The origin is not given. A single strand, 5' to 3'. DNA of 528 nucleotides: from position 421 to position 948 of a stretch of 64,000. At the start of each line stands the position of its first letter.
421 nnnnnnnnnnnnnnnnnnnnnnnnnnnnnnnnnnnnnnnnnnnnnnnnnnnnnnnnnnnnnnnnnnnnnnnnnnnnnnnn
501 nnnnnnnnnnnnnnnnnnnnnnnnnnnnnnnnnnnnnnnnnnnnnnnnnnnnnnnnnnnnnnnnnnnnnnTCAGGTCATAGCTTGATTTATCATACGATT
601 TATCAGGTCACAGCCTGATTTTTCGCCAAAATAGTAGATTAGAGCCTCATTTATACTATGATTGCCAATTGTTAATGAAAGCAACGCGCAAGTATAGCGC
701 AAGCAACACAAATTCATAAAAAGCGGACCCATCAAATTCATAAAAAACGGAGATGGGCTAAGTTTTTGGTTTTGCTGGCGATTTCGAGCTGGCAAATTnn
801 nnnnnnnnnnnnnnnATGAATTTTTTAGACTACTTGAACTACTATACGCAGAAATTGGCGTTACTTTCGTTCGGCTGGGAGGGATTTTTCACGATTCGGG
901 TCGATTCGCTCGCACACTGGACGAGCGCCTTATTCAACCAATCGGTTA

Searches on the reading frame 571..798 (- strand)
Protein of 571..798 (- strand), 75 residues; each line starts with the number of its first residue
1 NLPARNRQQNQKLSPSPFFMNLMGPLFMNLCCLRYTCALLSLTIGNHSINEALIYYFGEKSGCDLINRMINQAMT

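Call 46: search_protein_families(library=pfam, alignment_id=A2, max_evalue=0.001)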
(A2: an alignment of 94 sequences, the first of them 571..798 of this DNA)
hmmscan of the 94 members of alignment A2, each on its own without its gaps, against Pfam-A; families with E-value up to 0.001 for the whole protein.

A. member 1, window:571-798:- (75 aa): 0 families

B. families by the number of members that match (of 94 scanned): 32 families (the first 25 are shown)
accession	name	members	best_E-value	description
PF25176.1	DUF7831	2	7.4e-42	Family of unknown function (DUF7831)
PF00176.29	SNF2-rel_dom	2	9.1e-12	SNF2-related domain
PF07460.16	NUMOD3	2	3.2e-11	NUMOD3 motif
PF01541.30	GIY-YIG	2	2.4e-10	GIY-YIG catalytic domain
PF01145.31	Band_7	1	7.4e-28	SPFH domain / Band 7 family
PF00589.27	Phage_integrase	1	3.6e-26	Phage integrase family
PF25109.1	HAD_PNKP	1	5.5e-26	Polynucleotide kinase PNKP phosphatase domain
PF13365.12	Trypsin_2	1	3.8e-25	Trypsin-like peptidase domain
PF20075.5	DUF6471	1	7.5e-25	Domain of unknown function (DUF6471)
PF00476.26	DNA_pol_A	1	3.3e-21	DNA polymerase family A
PF19263.5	DUF5906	1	8.7e-21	Family of unknown function (DUF5906)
PF00271.37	Helicase_C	1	6e-17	Helicase conserved C-terminal domain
PF24591.1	Phage_YunG-like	1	2.2e-15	Phage YunG-like protein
PF13671.12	AAA_33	1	1.7e-14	AAA domain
PF10686.14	YAcAr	1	8.5e-13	YspA, cpYpsA-related SLOG family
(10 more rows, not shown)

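Call 49: search_protein_families(library=ncbifam, alignment_id=A2, max_evalue=0.01)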
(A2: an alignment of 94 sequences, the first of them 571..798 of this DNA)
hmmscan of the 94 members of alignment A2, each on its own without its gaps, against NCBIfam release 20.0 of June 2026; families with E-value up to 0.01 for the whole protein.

A. member 1, window:571-798:- (75 aa): 0 families

B. families by the number of members that match (of 94 scanned): 72 families (the first 25 are shown)
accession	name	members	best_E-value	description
TIGR01453.1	grpIintron_endo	2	7.7e-25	group I intron endonuclease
NF053675.1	pilus_reg_Snf2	2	4.1e-15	pilus expression-regulating Snf2 family helicase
NF038317.1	DISARM_DrmD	2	3.5e-07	DISARM system SNF2-like helicase DrmD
NF038318.1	DISARM_DrmD_b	2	1e-05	DISARM system SNF2-like helicase DrmD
NF041062.1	DpdE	2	5e-05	protein DpdE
NF042964.1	phospholipD_antiphage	2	0.00048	phospholipase D-like domain-containing anti-phage protein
TIGR02037.1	degP_htrA_DO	1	1.9e-48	Do family serine endopeptidase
NF041521.1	HhoA_HhoB_HtrA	1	5.4e-33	HhoA/HhoB/HtrA family serine endopeptidase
NF058637.1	helic_SCO1167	1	1.5e-27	SCO1167/SCO6262 family helicase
NF008147.1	PRK10898.1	1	1.4e-26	outer membrane-stress sensor serine endopeptidase DegS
TIGR02038.1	protease_degS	1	1.4e-26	outer membrane-stress sensor serine endopeptidase DegS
NF050055.1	SerProtHtrAMycob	1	5.4e-26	serine protease HtrA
NF047968.1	SerProtHtrA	1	5.4e-26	serine protease HtrA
TIGR02224.1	recomb_XerC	1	1.1e-25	tyrosine recombinase XerC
NF007526.1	PRK10139.1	1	1.5e-24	serine endoprotease DegQ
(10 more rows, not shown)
